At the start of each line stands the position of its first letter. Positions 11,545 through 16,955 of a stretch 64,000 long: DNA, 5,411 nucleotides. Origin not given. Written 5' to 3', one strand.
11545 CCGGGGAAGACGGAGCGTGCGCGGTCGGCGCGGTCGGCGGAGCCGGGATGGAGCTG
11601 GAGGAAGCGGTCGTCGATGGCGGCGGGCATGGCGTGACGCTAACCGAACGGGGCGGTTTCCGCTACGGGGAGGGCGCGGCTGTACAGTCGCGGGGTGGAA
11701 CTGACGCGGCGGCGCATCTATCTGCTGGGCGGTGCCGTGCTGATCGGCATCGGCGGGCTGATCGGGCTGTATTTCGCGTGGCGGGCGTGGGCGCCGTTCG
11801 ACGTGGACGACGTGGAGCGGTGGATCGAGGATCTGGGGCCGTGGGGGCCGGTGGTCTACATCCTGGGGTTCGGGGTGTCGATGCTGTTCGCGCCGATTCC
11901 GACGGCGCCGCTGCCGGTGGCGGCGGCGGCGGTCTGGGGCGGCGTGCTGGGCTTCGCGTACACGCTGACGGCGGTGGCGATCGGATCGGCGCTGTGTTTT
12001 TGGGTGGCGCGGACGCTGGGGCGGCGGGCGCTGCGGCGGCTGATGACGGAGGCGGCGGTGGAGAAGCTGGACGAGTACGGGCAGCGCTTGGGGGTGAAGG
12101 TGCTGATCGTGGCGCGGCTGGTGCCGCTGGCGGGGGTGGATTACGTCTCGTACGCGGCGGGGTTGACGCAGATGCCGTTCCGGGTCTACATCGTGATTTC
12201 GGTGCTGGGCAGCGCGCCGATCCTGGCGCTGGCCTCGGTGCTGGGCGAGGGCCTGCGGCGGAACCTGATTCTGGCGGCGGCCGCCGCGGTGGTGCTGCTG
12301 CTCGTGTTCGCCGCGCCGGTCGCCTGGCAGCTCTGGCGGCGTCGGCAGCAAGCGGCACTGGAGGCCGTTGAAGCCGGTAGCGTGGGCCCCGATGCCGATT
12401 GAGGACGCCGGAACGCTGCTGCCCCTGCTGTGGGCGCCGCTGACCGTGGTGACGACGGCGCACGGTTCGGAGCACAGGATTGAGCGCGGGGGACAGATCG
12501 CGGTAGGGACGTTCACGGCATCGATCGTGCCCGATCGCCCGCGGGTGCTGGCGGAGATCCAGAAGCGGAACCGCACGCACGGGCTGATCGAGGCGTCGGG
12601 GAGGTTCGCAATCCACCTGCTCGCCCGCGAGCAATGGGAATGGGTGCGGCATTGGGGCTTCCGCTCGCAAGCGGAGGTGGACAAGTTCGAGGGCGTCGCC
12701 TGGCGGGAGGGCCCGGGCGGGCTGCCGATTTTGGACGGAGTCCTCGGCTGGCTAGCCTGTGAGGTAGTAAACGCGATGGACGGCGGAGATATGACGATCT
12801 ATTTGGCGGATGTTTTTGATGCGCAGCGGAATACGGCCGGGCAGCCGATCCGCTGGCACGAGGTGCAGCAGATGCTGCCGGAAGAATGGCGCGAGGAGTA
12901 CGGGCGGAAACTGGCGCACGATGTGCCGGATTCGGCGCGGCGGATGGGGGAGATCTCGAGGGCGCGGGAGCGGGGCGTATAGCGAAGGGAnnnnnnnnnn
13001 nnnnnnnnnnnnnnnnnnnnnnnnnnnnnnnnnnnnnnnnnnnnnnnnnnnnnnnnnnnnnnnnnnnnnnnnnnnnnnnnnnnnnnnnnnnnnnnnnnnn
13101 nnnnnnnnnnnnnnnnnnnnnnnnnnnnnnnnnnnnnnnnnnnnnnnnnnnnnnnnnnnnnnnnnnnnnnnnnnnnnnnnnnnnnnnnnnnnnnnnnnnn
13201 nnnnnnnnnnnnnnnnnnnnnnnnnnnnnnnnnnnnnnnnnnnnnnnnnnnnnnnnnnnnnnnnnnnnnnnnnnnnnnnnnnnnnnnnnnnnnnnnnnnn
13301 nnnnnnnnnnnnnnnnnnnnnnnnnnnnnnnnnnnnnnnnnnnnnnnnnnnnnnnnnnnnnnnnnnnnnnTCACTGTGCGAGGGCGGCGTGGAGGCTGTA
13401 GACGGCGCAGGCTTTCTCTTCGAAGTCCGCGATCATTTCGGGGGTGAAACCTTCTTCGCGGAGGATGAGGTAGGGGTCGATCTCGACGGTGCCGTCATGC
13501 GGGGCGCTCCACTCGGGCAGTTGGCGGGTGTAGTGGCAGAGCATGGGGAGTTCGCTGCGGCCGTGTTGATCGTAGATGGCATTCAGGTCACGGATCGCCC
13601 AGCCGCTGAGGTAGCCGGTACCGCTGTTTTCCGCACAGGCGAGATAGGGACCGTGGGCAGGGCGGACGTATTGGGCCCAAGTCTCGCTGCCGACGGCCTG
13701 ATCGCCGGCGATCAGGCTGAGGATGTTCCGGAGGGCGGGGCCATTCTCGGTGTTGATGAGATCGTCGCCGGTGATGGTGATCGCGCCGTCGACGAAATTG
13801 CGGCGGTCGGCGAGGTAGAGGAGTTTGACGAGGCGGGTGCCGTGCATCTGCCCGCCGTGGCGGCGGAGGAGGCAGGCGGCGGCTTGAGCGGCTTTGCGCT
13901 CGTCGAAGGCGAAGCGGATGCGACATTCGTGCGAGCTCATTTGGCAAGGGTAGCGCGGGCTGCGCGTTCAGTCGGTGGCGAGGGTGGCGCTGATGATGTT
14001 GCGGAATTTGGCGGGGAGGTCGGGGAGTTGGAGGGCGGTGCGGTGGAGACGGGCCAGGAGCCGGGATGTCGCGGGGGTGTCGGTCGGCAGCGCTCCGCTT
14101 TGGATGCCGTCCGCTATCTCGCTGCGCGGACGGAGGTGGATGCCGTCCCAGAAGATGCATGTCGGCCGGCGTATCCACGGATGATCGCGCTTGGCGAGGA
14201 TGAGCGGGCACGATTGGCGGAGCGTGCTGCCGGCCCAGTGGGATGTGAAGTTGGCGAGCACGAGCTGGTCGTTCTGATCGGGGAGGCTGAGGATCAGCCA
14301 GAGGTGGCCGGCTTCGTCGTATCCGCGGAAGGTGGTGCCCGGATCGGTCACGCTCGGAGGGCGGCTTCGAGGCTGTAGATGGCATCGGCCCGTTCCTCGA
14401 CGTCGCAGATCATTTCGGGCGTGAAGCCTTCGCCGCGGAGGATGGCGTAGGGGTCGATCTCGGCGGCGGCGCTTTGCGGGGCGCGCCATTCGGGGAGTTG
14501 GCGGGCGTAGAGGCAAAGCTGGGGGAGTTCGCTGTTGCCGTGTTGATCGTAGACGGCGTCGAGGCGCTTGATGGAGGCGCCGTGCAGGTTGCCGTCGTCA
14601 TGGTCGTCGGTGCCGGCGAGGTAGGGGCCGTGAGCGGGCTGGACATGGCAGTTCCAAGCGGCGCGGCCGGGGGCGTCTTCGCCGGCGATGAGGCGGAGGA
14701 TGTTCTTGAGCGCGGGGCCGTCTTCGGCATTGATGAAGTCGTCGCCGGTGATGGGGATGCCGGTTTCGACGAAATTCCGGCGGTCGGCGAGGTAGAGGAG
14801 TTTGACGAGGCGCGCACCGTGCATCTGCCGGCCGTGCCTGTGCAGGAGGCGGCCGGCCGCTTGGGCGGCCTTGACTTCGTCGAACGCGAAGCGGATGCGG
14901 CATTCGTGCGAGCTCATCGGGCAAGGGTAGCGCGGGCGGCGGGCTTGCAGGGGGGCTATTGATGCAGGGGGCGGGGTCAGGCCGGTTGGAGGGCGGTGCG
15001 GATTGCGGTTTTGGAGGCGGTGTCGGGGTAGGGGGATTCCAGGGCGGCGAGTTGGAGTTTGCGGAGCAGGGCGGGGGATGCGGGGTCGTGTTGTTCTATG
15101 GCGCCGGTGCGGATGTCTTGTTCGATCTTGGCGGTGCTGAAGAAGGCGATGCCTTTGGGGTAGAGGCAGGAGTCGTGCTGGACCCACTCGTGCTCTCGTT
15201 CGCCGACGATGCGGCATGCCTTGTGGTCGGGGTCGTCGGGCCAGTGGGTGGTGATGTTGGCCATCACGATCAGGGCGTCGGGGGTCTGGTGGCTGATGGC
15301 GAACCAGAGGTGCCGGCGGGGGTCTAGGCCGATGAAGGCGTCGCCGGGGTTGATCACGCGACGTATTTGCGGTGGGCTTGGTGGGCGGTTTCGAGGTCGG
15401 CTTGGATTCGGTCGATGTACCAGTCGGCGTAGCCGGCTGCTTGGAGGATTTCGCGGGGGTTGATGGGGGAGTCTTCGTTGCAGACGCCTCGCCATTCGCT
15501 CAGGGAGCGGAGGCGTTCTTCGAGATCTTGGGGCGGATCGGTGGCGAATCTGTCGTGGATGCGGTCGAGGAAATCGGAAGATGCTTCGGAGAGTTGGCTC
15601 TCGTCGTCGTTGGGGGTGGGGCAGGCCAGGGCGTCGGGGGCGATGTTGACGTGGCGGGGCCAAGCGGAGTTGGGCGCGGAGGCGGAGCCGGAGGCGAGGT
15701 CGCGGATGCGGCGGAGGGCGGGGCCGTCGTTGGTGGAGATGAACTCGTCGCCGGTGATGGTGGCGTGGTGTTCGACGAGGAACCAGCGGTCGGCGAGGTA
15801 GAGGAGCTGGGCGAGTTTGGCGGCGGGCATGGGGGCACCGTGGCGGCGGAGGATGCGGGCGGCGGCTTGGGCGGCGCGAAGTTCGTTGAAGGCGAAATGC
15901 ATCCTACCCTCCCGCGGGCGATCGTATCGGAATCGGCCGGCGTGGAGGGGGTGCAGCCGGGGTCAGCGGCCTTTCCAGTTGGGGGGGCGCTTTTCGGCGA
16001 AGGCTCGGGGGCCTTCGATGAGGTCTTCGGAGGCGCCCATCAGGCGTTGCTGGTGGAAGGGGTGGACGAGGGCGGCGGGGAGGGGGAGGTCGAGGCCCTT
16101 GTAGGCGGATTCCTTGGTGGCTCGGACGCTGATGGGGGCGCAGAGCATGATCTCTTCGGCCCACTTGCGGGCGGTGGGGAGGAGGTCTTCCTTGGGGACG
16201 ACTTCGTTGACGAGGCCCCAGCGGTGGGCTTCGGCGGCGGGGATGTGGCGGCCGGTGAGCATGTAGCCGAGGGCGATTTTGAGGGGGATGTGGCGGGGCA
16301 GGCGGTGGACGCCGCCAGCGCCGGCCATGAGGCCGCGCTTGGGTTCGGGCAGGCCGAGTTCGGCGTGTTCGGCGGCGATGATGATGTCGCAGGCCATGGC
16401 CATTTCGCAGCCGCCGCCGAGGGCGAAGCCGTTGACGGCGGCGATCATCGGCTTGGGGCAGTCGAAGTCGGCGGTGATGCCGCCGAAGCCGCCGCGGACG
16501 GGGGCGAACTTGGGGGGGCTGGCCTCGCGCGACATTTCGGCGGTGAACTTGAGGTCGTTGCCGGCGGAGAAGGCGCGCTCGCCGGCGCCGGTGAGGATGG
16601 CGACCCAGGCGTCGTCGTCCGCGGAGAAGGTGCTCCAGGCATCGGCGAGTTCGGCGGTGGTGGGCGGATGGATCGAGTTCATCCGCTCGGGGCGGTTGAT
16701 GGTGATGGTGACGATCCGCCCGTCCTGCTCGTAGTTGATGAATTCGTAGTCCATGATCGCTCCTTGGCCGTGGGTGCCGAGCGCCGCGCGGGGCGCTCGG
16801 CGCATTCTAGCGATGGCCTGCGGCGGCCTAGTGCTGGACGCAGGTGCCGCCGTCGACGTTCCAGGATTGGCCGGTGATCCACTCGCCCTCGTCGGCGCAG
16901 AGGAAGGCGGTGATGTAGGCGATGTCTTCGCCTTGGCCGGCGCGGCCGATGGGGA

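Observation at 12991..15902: Three tandem Panacea-type (DUF4065/SocA) antitoxin-like genes, each coupled to a conserved 126-127 aa partner of unrecognised family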

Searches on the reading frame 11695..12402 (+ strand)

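Call 98: search_protein_families(library=pfam, proteins=[window:11695-12402:+], max_evalue=0.001)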
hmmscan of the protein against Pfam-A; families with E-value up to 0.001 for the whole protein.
window:11695-12402:+ (235 aa): 1 family
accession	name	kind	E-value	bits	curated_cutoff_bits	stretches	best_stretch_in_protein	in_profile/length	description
PF09335.16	VTT_dom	-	1.8e-23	83.8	33.9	1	68-185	1-122/123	VTT domain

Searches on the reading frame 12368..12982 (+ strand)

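Call 98: search_protein_families(library=pfam, proteins=[window:12368-12982:+], max_evalue=0.001)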
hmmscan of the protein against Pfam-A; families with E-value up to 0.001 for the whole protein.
window:12368-12982:+ (204 aa): 1 family
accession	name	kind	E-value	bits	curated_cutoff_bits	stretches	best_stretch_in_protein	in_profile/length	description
PF01613.24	Flavin_Reduct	-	2.3e-27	96.4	27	1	23-157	6-136/153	Flavin reductase like domain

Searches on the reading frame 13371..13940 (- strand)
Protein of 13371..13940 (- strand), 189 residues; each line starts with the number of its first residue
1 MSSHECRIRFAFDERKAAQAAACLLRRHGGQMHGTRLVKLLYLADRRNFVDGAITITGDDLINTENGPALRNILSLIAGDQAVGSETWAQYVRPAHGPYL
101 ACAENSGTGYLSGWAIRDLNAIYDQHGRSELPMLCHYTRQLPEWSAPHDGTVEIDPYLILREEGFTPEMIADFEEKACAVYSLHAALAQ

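Call 3: search_protein_families(library=pfam, proteins=[window:13371-13940:-], max_evalue=1)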
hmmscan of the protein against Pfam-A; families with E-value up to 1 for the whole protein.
window:13371-13940:- (189 aa): 1 family
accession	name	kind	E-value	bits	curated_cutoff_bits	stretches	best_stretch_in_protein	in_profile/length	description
PF13274.11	SocA_Panacea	-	2.2e-05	25.8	25.7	1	37-91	1-60/113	Antitoxin SocA-like, Panacea domain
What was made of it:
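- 13371..13940 (-): panA, cassette 1 (type gamma): 189-aa Panacea antitoxin. PF13274 25.8 bits against a cut-off of 25.7, over residues 37-91 only (call 3).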

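Call 4: search_protein_families(library=ncbifam, proteins=[window:13371-13940:-], max_evalue=1)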
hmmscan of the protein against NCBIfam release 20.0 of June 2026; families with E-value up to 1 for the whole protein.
window:13371-13940:- (189 aa): 0 families

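Call 5: search_protein_families(library=padloc, proteins=[window:13371-13940:-], max_evalue=1)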
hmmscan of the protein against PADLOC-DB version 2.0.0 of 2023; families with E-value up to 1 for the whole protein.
window:13371-13940:- (189 aa): 0 families

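Call 6: search_protein_families(library=phrogs, proteins=[window:13371-13940:-], max_evalue=1)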
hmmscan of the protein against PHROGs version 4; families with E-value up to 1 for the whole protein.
window:13371-13940:- (189 aa): 6 families
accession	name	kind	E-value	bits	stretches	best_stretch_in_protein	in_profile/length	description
phrog_3658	-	unknown function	2.9e-09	38.2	1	12-70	2-58/91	-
phrog_1281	-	unknown function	9.5e-09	36.2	1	10-153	3-135/195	-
phrog_28947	-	unknown function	1.8e-05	25.6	1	12-39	2-26/31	-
phrog_15290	-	unknown function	0.059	14.6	1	87-124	25-63/74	-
phrog_7667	-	unknown function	0.094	13.6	1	159-178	34-53/64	-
phrog_18183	-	unknown function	0.43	11.7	1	89-99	14-24/34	-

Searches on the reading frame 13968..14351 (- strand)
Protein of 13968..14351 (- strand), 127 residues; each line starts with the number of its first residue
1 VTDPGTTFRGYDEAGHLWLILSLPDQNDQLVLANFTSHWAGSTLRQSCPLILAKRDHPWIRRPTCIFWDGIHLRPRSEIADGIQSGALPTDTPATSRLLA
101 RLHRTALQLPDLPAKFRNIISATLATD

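Call 3: search_protein_families(library=pfam, proteins=[window:13968-14351:-], max_evalue=1)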
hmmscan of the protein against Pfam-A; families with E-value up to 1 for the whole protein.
window:13968-14351:- (127 aa): 0 families

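Call 4: search_protein_families(library=ncbifam, proteins=[window:13968-14351:-], max_evalue=1)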
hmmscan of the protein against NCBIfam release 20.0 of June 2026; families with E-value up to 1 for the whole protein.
window:13968-14351:- (127 aa): 0 families

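Call 5: search_protein_families(library=padloc, proteins=[window:13968-14351:-], max_evalue=1)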
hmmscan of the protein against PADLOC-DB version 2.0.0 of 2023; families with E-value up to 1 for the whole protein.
window:13968-14351:- (127 aa): 0 families

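Call 6: search_protein_families(library=phrogs, proteins=[window:13968-14351:-], max_evalue=1)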
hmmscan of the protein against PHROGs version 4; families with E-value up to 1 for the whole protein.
window:13968-14351:- (127 aa): 1 family
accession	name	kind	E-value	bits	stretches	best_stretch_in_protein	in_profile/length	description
phrog_19071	-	unknown function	9.6e-05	23.1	1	30-120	42-130/135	-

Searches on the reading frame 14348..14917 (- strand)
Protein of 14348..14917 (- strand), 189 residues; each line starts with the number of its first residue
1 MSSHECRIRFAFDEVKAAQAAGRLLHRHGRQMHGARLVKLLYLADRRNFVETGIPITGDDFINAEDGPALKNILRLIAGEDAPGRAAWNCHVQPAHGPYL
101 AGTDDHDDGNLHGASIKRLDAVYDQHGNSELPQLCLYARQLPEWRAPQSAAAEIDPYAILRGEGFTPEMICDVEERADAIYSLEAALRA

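Call 3: search_protein_families(library=pfam, proteins=[window:14348-14917:-], max_evalue=1)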
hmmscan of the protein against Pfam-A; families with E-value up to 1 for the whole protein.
window:14348-14917:- (189 aa): 1 family
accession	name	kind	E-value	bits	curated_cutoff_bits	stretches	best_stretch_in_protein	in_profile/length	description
PF13274.11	SocA_Panacea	-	1.4e-09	39.3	25.7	1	37-144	1-112/113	Antitoxin SocA-like, Panacea domain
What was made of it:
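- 14348..14917 (-): panA, cassette 2 (type beta): 189-aa Panacea antitoxin. PF13274 39.3 bits (call 3).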

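Call 4: search_protein_families(library=ncbifam, proteins=[window:14348-14917:-], max_evalue=1)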
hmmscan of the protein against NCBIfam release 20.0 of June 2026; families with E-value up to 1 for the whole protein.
window:14348-14917:- (189 aa): 0 families

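Call 5: search_protein_families(library=padloc, proteins=[window:14348-14917:-], max_evalue=1)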
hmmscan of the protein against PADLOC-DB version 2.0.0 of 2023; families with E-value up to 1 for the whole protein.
window:14348-14917:- (189 aa): 3 families
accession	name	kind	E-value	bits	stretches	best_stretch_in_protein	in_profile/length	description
PDLC00877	E2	-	0.0032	15.5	1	113-158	74-117/150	E2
PDLC00866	E2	-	0.0049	14.9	1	118-158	14-54/82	E2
PDLC00864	E2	-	0.012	13.6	1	118-159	81-119/153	E2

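Call 6: search_protein_families(library=phrogs, proteins=[window:14348-14917:-], max_evalue=1)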
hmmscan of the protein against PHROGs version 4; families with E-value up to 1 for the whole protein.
window:14348-14917:- (189 aa): 4 families
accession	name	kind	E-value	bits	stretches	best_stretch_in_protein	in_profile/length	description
phrog_1281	-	unknown function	4e-10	40.7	1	10-150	3-132/195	-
phrog_3658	-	unknown function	6.6e-06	27.4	1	12-49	2-39/91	-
phrog_28947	-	unknown function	0.099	13.6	1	12-37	2-24/31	-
phrog_24534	-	tail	0.11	12.3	1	84-122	97-134/341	tail fiber protein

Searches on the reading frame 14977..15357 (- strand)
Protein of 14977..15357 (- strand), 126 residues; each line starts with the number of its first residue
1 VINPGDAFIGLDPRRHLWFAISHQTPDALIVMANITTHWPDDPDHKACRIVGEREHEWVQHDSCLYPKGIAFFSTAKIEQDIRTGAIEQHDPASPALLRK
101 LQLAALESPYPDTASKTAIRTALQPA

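Call 3: search_protein_families(library=pfam, proteins=[window:14977-15357:-], max_evalue=1)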
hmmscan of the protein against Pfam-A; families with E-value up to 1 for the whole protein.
window:14977-15357:- (126 aa): 1 family
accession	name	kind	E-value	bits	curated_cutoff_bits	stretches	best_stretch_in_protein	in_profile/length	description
PF12390.13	Se-cys_synth_N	-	0.018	15.5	22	1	96-124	9-37/40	Selenocysteine synthase N terminal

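Call 4: search_protein_families(library=ncbifam, proteins=[window:14977-15357:-], max_evalue=1)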
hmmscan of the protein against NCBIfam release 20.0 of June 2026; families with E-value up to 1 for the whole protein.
window:14977-15357:- (126 aa): 0 families

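Call 5: search_protein_families(library=padloc, proteins=[window:14977-15357:-], max_evalue=1)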
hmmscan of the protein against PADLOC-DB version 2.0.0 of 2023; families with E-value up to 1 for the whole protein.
window:14977-15357:- (126 aa): 0 families

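Call 6: search_protein_families(library=phrogs, proteins=[window:14977-15357:-], max_evalue=1)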
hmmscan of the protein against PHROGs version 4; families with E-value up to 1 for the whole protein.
window:14977-15357:- (126 aa): 1 family
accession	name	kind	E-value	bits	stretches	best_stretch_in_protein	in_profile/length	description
phrog_19071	-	unknown function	2.1e-08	35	1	29-111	41-122/135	-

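Call 47: search_dna_similar(query=window:14977-15357:-, collection=phages, mode=protein, max_evalue=0.01)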
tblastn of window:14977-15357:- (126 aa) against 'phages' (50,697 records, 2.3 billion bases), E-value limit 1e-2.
No match.
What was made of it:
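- tblastn of T3 against 50,697 phage genomes found no match (call 47).
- Tried and rejected: tblastn of T3 against phage genomes found no match (call 47).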

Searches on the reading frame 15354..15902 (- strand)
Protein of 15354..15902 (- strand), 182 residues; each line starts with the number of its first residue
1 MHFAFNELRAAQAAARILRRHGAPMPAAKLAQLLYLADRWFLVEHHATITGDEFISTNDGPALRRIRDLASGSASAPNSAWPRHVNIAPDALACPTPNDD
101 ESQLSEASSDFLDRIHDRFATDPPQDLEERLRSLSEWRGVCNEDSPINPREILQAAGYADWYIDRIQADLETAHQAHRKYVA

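Call 3: search_protein_families(library=pfam, proteins=[window:15354-15902:-], max_evalue=1)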
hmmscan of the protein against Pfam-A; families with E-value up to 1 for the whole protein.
window:15354-15902:- (182 aa): 1 family
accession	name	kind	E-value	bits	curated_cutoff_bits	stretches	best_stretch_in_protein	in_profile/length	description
PF13274.11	SocA_Panacea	-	4.2e-10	41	25.7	1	30-137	1-112/113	Antitoxin SocA-like, Panacea domain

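Call 4: search_protein_families(library=ncbifam, proteins=[window:15354-15902:-], max_evalue=1)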
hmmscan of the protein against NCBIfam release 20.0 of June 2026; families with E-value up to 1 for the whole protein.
window:15354-15902:- (182 aa): 0 families

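Call 5: search_protein_families(library=padloc, proteins=[window:15354-15902:-], max_evalue=1)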
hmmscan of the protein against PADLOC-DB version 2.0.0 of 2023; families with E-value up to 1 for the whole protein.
window:15354-15902:- (182 aa): 0 families

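Call 6: search_protein_families(library=phrogs, proteins=[window:15354-15902:-], max_evalue=1)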
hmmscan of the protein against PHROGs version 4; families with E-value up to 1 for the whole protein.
window:15354-15902:- (182 aa): 3 families
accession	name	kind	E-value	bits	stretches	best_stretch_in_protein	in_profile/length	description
phrog_1281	-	unknown function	1.4e-11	45.5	1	3-169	3-163/195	-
phrog_3658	-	unknown function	1.5e-05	26.3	1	5-40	2-37/91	-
phrog_28947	-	unknown function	0.0028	18.6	1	5-32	2-29/31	-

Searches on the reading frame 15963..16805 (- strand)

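Call 98: search_protein_families(library=pfam, proteins=[window:15963-16805:-], max_evalue=0.001)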
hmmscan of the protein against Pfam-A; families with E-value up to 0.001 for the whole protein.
window:15963-16805:- (280 aa): 2 families
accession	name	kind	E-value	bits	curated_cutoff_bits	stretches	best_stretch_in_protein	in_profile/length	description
PF00378.25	ECH_1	-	1.1e-64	218.6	27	1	29-279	4-250/251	Enoyl-CoA hydratase/isomerase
PF16113.10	ECH_2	-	1.5e-31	110.5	27.2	1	33-208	3-177/335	Enoyl-CoA hydratase/isomerase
